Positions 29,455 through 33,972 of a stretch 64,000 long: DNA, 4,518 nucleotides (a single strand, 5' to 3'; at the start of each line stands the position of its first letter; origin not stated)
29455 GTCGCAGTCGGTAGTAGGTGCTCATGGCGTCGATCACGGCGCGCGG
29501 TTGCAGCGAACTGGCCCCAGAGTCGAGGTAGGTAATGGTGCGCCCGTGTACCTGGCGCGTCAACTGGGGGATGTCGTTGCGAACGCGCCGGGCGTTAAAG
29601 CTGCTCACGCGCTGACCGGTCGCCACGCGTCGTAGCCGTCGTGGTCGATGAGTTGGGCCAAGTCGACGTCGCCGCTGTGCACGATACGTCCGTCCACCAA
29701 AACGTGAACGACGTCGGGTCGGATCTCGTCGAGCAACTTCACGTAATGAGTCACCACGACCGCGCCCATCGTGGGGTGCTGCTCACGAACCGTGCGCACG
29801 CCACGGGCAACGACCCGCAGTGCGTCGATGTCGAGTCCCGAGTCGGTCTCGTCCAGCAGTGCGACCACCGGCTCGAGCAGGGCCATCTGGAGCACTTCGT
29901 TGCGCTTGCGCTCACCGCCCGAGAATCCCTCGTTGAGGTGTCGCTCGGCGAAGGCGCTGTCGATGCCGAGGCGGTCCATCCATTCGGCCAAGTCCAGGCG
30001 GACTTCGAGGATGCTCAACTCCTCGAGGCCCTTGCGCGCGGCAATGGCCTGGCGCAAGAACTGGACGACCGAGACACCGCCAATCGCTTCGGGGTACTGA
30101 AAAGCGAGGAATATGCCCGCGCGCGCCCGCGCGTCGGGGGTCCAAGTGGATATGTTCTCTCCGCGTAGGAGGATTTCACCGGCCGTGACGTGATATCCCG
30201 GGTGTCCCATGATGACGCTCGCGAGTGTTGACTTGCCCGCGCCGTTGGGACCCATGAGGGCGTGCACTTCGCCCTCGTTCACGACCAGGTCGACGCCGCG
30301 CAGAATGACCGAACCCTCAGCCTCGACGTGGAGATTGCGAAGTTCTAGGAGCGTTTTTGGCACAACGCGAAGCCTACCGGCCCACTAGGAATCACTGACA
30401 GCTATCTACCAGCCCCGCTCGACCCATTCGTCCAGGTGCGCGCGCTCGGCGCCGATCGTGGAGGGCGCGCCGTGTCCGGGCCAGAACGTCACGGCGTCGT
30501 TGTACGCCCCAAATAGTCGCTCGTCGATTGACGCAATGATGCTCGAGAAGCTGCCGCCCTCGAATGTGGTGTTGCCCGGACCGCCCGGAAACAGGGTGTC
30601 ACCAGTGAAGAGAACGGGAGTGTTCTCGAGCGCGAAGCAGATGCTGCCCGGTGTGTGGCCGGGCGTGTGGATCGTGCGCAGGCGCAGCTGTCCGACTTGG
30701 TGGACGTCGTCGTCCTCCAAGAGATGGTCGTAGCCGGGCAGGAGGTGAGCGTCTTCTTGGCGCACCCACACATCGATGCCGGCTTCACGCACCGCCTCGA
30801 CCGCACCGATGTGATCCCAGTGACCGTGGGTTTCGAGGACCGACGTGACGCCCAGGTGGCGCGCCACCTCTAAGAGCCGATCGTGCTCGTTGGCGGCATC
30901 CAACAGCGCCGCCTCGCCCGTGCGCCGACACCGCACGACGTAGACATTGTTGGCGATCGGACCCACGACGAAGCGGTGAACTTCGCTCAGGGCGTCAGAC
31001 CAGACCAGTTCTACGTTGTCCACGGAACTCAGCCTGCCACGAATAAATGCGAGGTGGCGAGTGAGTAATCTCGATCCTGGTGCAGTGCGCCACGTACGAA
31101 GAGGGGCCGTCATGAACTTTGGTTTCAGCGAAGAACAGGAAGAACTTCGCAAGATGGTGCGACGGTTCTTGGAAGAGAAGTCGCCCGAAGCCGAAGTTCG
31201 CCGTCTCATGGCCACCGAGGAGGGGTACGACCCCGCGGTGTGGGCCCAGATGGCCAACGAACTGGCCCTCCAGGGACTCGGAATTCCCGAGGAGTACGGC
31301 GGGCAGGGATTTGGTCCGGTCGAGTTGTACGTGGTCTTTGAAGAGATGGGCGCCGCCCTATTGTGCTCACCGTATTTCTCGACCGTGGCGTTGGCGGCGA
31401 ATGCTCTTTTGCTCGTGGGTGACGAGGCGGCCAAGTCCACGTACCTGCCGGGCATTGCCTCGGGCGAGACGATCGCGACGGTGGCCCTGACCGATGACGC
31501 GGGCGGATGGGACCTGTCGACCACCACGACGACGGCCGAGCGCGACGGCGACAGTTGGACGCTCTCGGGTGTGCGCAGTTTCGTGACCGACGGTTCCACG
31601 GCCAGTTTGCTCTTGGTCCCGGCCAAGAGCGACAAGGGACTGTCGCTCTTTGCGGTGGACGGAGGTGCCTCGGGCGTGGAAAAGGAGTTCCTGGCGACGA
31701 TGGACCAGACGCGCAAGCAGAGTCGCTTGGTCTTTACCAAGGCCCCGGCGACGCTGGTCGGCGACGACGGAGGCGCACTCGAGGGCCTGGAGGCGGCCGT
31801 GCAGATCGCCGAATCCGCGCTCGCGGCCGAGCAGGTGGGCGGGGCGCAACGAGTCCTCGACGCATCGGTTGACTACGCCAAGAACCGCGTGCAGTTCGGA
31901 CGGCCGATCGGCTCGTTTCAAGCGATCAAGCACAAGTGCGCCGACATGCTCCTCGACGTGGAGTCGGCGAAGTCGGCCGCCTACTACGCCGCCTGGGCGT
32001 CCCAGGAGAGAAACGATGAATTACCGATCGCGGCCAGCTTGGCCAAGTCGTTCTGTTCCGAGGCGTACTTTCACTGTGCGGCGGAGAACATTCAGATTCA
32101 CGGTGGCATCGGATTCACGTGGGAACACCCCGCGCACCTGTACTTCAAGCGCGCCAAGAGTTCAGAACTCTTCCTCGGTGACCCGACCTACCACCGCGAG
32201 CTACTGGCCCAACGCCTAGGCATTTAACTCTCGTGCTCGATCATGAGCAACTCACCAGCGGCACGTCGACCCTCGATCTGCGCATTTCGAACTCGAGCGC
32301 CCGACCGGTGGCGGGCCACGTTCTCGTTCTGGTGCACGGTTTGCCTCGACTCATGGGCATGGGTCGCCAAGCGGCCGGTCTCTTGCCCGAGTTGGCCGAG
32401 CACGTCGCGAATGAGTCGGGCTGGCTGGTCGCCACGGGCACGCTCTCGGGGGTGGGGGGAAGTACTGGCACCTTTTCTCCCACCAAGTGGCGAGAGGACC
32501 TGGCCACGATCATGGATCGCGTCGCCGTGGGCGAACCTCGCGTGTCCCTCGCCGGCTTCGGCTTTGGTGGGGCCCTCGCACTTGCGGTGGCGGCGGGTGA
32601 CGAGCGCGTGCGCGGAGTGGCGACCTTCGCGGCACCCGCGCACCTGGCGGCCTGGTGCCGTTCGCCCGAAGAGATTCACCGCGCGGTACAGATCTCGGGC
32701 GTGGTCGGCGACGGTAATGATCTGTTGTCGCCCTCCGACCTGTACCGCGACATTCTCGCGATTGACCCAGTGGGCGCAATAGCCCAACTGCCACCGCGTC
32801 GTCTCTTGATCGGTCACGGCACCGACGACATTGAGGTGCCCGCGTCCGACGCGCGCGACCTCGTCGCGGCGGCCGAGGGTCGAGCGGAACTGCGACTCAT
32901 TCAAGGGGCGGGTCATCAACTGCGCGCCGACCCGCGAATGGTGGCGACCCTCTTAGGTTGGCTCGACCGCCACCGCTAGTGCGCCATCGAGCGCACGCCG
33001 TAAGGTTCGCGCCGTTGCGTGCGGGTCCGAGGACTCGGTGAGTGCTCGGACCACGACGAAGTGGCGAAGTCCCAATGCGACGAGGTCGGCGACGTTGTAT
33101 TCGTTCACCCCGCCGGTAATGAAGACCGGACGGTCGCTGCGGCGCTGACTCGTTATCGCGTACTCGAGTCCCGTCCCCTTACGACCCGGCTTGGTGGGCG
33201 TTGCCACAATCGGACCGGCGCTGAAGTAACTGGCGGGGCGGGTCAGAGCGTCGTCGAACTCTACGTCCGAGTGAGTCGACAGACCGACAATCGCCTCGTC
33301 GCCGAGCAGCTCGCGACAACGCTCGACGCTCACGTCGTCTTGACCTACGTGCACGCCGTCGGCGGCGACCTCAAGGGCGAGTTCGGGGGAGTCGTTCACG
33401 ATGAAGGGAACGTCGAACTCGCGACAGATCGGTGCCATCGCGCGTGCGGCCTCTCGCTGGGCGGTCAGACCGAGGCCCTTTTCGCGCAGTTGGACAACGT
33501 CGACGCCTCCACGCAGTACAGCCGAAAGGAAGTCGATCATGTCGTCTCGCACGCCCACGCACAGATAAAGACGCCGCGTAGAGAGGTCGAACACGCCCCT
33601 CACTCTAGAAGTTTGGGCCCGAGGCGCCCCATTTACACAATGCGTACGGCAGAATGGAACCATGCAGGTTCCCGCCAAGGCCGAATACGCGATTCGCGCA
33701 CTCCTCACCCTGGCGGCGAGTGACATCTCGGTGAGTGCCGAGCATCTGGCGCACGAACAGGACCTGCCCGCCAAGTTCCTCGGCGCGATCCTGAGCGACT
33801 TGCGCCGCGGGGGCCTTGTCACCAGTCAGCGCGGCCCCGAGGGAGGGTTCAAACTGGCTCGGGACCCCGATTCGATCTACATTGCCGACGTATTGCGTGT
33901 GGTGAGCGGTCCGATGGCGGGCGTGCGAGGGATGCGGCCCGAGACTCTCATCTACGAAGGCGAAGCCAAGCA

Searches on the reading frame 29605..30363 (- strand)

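Call 73: search_protein_families(library=pfam, proteins=[window:29605-30363:-], max_evalue=0.00001)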
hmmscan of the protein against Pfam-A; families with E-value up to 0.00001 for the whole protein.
window:29605-30363:- (252 aa): 1 family
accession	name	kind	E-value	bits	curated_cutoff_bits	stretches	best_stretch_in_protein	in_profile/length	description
PF00005.33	ABC_tran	-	4.7e-22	79.5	25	1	21-173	1-135/137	ABC transporter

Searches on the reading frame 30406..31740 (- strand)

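Call 73: search_protein_families(library=pfam, proteins=[window:30406-31740:-], max_evalue=0.00001)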
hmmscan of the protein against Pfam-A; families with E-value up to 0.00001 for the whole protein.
window:30406-31740:- (444 aa): 1 family
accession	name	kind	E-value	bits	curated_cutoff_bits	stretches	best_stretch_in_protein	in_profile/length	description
PF00753.33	Lactamase_B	-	1.2e-21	78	22.7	1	260-404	2-172/196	Metallo-beta-lactamase superfamily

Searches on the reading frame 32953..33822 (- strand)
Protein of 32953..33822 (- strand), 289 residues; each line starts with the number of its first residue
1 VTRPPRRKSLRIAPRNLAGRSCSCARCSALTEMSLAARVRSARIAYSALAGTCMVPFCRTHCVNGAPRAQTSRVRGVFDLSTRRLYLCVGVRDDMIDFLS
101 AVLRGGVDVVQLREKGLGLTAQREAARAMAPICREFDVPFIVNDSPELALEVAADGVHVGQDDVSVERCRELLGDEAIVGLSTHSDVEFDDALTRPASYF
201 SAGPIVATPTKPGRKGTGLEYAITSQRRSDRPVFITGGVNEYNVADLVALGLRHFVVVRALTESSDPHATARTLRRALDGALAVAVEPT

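Call 73: search_protein_families(library=pfam, proteins=[window:32953-33822:-], max_evalue=0.00001)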
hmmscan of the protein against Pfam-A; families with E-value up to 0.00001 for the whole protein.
window:32953-33822:- (289 aa): 1 family
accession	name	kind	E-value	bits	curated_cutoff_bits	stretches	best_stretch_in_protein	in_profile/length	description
PF02581.23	TMP-TENI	-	7.1e-48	162.8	27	1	86-261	2-180/180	Thiamine monophosphate synthase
